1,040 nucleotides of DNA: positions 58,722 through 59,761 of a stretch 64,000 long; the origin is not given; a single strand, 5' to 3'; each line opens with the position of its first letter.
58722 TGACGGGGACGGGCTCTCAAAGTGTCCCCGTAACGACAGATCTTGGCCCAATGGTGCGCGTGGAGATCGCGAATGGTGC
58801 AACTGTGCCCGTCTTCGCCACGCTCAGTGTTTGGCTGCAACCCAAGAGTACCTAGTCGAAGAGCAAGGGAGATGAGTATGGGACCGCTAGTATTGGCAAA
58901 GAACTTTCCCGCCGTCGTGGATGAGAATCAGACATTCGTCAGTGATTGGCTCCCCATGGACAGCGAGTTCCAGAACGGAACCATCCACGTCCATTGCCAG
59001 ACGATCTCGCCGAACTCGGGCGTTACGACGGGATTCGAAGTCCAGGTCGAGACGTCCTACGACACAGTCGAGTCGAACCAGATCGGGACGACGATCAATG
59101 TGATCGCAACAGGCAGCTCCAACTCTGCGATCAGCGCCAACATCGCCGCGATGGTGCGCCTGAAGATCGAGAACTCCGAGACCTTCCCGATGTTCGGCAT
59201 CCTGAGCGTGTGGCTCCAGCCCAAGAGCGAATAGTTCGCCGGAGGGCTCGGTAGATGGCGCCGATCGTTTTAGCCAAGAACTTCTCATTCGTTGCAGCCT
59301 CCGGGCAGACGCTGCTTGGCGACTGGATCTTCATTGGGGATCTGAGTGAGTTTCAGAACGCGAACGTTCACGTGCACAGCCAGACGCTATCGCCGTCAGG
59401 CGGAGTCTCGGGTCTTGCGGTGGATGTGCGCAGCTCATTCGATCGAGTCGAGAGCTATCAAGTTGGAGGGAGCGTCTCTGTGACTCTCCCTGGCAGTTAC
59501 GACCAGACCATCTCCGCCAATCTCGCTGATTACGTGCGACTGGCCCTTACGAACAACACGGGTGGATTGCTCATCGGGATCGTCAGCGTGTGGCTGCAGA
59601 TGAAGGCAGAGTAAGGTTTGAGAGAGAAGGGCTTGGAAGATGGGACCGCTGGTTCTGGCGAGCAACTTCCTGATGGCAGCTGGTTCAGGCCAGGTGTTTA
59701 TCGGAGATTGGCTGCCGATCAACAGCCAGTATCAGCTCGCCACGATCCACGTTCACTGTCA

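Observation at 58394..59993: Tandem array of four diverged ~118-aa paralogs of an unrecognised family (LVLAKNF…HVHCQT…FDTVES.QIG…VWLQ.K).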

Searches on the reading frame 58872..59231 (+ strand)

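Call 8: search_protein_families(library=pfam, proteins=[window:58872-59231:+], max_evalue=10)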
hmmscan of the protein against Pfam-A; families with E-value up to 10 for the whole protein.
window:58872-59231:+ (120 aa): 1 family
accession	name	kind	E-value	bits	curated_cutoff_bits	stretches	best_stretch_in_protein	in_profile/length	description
PF10001.14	DUF2242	-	0.03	14.9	25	1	30-99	34-101/121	Uncharacterized protein conserved in bacteria (DUF2242)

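Call 9: search_protein_families(library=phrogs, proteins=[window:58872-59231:+], max_evalue=10)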
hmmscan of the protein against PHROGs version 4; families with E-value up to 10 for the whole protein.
window:58872-59231:+ (120 aa): 1 family
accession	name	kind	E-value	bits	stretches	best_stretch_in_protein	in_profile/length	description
phrog_2175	-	other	0.012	16.3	1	52-82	35-66/188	protein with Ig domain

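Call 56: search_protein_families(library=ncbifam, proteins=[window:58878-59231:+], max_evalue=0.1)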
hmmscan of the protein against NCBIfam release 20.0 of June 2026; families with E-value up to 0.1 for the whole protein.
window:58878-59231:+ (118 aa): 0 families

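Call 57: search_protein_families(library=padloc, proteins=[window:58878-59231:+], max_evalue=0.1)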
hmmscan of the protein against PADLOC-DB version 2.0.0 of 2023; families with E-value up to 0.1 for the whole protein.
window:58878-59231:+ (118 aa): 0 families

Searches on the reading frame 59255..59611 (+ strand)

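Call 8: search_protein_families(library=pfam, proteins=[window:59255-59611:+], max_evalue=10)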
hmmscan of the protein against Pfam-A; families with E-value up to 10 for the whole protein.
window:59255-59611:+ (119 aa): 0 families

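Call 9: search_protein_families(library=phrogs, proteins=[window:59255-59611:+], max_evalue=10)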
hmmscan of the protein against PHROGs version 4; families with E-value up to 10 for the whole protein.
window:59255-59611:+ (119 aa): 1 family
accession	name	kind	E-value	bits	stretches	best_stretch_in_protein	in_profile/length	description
phrog_19147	-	unknown function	0.43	11.5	1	76-116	38-76/154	-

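Call 56: search_protein_families(library=ncbifam, proteins=[window:59255-59611:+], max_evalue=0.1)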
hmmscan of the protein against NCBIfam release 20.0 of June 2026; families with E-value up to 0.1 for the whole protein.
window:59255-59611:+ (119 aa): 1 family
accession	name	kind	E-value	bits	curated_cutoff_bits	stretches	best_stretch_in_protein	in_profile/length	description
NF058523.1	6A-MBL_cap2_3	equivalog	0.06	11.8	320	1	81-111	546-576/665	anti-phage 6A-MBL system cap2_3 protein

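Call 57: search_protein_families(library=padloc, proteins=[window:59255-59611:+], max_evalue=0.1)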
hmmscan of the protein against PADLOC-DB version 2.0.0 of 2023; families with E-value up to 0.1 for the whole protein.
window:59255-59611:+ (119 aa): 0 families
